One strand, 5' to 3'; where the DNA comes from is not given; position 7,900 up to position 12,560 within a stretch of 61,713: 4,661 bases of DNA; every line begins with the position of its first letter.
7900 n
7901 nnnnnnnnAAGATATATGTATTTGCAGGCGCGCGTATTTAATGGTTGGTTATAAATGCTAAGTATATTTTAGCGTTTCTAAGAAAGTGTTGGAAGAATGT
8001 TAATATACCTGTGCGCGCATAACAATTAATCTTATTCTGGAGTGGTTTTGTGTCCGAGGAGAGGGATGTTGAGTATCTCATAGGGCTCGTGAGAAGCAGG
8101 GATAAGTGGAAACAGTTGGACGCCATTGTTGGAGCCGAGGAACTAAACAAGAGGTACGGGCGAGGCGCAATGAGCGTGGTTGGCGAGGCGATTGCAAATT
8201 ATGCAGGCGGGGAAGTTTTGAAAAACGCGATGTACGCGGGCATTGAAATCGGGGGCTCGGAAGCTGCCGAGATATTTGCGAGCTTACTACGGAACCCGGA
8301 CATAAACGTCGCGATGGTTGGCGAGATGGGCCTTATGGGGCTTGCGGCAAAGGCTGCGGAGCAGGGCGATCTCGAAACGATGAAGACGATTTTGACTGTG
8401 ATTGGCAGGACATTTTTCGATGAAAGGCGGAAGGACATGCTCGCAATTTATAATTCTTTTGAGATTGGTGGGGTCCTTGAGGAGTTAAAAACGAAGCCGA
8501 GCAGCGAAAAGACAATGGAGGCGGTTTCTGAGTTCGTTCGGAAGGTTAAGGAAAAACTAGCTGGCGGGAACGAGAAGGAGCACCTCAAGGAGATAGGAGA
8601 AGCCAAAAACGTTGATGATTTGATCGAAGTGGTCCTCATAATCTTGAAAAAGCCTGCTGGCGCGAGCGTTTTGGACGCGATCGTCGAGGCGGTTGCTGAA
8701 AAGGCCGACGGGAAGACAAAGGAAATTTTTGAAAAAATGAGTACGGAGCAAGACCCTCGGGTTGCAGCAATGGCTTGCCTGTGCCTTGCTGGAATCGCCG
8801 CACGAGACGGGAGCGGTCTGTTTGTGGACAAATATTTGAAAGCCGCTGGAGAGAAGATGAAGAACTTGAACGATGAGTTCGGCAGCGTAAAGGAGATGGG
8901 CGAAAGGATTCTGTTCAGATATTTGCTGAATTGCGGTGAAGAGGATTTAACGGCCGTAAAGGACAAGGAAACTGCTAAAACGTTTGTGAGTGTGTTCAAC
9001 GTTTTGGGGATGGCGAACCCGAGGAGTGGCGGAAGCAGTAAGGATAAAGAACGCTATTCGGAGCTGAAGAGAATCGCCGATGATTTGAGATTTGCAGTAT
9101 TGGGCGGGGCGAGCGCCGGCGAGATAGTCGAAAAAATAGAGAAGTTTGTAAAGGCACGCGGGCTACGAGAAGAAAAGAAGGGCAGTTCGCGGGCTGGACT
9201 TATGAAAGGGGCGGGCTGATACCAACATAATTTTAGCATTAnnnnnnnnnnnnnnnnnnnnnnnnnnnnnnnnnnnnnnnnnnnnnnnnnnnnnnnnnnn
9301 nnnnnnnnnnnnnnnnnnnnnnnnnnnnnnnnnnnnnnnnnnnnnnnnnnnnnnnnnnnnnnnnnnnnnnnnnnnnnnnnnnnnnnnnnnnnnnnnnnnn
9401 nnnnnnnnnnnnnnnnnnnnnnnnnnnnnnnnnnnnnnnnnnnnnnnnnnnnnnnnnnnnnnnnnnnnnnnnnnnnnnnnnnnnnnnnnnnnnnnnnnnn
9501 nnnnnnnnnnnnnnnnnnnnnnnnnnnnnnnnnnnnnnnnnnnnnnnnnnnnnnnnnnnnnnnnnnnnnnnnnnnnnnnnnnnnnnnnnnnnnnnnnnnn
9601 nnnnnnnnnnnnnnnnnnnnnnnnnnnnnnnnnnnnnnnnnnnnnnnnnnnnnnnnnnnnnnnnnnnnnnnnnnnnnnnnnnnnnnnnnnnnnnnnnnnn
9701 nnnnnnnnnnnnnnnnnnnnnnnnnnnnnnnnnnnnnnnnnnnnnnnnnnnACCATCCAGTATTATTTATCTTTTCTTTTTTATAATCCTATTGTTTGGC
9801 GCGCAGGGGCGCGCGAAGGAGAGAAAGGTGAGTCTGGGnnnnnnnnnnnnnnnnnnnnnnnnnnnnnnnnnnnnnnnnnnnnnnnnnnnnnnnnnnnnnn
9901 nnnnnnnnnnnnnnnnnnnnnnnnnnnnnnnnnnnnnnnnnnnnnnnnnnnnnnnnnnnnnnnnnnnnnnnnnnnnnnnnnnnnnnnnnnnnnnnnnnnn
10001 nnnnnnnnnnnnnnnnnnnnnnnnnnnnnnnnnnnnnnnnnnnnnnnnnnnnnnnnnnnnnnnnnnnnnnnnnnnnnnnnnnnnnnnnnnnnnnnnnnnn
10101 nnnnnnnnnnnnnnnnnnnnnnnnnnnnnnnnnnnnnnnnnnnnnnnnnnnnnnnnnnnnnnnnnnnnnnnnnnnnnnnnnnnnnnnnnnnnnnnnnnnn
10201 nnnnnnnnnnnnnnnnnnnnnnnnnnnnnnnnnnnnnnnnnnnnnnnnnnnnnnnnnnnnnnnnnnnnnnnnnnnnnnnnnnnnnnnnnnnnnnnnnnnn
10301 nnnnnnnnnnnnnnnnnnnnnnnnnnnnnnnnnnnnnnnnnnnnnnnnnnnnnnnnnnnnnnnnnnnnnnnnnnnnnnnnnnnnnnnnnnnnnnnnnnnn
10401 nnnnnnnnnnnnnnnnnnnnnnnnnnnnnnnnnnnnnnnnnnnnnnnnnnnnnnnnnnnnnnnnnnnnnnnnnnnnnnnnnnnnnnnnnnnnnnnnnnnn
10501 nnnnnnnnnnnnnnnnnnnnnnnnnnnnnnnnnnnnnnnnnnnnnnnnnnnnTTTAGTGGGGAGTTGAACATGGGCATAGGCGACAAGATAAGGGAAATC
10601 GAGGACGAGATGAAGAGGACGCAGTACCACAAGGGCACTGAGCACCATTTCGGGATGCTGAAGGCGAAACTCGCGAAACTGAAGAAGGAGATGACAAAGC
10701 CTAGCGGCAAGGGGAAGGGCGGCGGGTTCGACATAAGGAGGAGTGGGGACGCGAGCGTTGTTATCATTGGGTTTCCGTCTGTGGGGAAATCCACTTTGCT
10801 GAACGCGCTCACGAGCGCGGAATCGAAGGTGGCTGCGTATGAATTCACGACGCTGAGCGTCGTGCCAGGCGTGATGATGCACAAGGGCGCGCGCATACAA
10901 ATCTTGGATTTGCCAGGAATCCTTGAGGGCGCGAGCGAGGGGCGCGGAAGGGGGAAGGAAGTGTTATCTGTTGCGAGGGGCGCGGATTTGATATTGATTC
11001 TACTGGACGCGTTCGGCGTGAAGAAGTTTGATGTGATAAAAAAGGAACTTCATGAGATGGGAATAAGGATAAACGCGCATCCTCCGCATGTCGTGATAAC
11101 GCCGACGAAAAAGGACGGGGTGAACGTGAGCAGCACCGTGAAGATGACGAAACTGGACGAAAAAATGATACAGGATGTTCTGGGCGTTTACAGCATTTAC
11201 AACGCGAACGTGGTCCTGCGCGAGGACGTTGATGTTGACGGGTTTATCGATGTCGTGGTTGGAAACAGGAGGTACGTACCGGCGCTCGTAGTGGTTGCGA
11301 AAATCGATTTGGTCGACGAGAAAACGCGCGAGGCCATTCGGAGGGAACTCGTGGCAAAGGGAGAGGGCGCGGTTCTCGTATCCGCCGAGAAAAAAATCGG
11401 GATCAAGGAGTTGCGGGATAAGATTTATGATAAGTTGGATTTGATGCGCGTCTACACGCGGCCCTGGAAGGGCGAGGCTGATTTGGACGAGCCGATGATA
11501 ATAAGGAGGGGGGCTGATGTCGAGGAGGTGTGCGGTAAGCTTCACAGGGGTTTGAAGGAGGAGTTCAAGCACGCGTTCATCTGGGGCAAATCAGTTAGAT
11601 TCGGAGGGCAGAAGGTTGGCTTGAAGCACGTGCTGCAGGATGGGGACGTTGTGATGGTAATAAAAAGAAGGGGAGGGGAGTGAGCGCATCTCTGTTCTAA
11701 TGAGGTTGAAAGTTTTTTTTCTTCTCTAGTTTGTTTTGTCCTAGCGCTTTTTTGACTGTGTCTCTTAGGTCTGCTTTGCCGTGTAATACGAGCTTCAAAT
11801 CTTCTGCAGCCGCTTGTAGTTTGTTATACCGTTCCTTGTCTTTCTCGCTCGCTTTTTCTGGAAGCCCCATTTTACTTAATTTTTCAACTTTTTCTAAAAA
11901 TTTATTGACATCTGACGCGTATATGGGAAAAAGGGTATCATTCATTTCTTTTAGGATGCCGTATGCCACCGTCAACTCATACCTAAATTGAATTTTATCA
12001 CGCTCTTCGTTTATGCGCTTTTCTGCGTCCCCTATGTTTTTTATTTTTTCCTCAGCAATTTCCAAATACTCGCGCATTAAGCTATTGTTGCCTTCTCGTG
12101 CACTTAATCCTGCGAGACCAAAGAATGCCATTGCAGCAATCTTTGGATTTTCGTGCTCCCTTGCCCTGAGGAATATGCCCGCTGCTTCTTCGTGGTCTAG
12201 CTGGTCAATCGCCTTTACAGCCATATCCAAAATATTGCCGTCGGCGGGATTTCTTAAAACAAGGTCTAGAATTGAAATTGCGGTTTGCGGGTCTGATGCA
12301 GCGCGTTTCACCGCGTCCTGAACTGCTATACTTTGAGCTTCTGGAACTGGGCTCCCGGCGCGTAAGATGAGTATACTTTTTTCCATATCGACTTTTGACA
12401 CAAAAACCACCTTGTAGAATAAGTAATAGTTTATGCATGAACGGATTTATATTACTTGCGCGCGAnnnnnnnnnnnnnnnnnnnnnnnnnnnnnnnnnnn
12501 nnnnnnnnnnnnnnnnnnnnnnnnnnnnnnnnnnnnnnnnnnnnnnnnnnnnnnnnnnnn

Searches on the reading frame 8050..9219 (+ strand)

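Call 65: search_protein_families(library=pfam, max_evalue=0.001, proteins=[window:8050-9219:+])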
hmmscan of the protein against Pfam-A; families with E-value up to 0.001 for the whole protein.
window:8050-9219:+ (389 aa): 0 families

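Call 104: search_protein_families(library=padloc, max_evalue=1, proteins=[window:8050-9219:+])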
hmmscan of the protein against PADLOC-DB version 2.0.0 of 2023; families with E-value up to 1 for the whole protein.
window:8050-9219:+ (389 aa): 1 family
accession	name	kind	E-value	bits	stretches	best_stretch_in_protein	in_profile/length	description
PDLC03760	RT_UG22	-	0.0064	13.6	0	339-372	197-230/476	DRT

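Call 105: search_protein_families(library=phrogs, max_evalue=1, proteins=[window:8050-9219:+])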
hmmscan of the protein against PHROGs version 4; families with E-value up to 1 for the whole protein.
window:8050-9219:+ (389 aa): 2 families
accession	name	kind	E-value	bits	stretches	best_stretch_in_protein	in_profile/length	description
phrog_15541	-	unknown function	0.19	13.1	0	256-304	23-70/130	-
phrog_28491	-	unknown function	0.24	12.8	0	357-384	2-29/74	-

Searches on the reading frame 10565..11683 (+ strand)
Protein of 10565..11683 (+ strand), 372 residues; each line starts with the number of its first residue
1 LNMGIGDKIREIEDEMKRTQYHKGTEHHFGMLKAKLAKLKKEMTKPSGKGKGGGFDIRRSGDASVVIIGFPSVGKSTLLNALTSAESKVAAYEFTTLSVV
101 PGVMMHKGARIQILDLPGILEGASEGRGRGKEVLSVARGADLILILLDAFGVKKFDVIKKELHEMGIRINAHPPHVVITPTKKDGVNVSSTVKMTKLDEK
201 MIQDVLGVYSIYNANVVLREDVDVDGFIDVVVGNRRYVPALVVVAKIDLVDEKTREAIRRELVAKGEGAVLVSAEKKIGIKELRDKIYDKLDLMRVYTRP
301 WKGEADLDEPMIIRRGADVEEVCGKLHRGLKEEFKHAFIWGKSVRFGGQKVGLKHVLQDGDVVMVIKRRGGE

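Call 65: search_protein_families(library=pfam, max_evalue=0.001, proteins=[window:10565-11683:+])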
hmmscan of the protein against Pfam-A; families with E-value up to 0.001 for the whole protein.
window:10565-11683:+ (372 aa): 7 families
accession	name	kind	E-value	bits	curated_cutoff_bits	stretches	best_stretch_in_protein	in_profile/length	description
PF16897.10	MMR_HSR1_Xtn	-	2.1e-31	108.5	35.2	1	183-293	1-106/106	C-terminal region of MMR_HSR1 domain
PF01926.29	MMR_HSR1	-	1.9e-25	89.6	21.9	1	65-178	2-111/113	50S ribosome-binding GTPase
PF02421.24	FeoB_N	-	2.1e-14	53.7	27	1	64-169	2-108/156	Ferrous iron transport protein B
PF02824.27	TGS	-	1.3e-13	51.1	22.2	1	294-367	1-60/60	TGS domain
PF03193.22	RsgA_GTPase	-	3.8e-07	30.5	30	0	236-291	52-108/174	RsgA GTPase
PF00350.29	Dynamin_N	-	3.4e-05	24.4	27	0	65-86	1-22/168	Dynamin family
PF00025.27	Arf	-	7.8e-05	22.7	22.3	0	63-198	15-141/174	ADP-ribosylation factor family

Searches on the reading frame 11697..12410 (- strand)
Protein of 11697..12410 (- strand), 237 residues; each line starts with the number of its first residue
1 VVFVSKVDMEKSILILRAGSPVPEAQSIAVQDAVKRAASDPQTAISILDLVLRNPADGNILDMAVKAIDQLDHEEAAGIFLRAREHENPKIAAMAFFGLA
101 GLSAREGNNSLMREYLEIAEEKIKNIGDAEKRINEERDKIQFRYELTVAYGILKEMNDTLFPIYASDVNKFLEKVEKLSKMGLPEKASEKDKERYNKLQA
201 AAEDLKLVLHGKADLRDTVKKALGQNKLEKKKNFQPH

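Call 65: search_protein_families(library=pfam, max_evalue=0.001, proteins=[window:11697-12410:-])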
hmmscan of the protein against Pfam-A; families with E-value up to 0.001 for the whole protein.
window:11697-12410:- (237 aa): 0 families
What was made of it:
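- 12401..12463 (-): The same promoter/leader module upstream of an unrelated ORFan (11697-12401) that looks all-alpha by eye. No Pfam hit (call 65).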

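Call 104: search_protein_families(library=padloc, max_evalue=1, proteins=[window:11697-12401:-])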
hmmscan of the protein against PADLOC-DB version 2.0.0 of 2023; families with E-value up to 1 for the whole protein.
window:11697-12401:- (234 aa): 0 families

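Call 105: search_protein_families(library=phrogs, max_evalue=1, proteins=[window:11697-12401:-])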
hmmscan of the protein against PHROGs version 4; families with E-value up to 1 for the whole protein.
window:11697-12401:- (234 aa): 1 family
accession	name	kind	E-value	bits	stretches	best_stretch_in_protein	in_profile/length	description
phrog_31904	-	unknown function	0.46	11.4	1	164-183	15-34/41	-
